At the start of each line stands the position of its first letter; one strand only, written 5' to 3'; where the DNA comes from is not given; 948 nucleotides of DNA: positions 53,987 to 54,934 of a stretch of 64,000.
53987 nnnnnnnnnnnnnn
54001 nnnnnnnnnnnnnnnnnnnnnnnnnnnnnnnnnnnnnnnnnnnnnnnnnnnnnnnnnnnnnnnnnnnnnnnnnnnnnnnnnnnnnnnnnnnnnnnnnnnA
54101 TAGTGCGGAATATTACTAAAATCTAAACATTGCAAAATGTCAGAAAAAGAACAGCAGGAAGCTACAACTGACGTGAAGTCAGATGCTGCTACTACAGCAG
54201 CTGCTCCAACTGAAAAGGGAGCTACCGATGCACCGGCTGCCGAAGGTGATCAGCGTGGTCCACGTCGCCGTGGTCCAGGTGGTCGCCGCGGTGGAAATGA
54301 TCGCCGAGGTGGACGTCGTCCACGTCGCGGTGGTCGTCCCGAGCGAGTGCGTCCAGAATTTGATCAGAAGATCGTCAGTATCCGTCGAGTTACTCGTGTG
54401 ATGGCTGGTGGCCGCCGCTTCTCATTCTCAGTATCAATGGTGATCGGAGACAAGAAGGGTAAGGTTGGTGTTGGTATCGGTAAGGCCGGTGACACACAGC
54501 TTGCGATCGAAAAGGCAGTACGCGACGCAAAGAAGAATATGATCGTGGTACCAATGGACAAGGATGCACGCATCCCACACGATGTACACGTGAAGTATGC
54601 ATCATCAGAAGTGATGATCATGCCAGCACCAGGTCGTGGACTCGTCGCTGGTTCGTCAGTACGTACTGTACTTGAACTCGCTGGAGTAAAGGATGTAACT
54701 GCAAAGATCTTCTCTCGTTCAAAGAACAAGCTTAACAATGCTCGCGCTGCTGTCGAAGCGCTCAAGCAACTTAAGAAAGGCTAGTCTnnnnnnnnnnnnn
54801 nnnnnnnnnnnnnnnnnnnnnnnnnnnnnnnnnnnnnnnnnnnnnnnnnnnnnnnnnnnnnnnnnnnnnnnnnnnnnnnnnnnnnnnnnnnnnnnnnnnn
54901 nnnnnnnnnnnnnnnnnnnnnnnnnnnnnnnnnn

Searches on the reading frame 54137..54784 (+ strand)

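Call 83: search_protein_families(library=pfam, proteins=[window:54137-54784:+], max_evalue=0.001)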
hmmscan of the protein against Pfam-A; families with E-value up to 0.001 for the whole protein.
window:54137-54784:+ (215 aa): 2 families
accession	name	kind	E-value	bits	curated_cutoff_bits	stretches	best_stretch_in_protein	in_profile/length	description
PF00333.26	Ribosomal_S5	-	3.8e-23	81.7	27.1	1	75-139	1-65/65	Ribosomal protein S5, N-terminal domain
PF03719.21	Ribosomal_S5_C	-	4.8e-19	68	21.5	1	153-213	2-62/71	Ribosomal protein S5, C-terminal domain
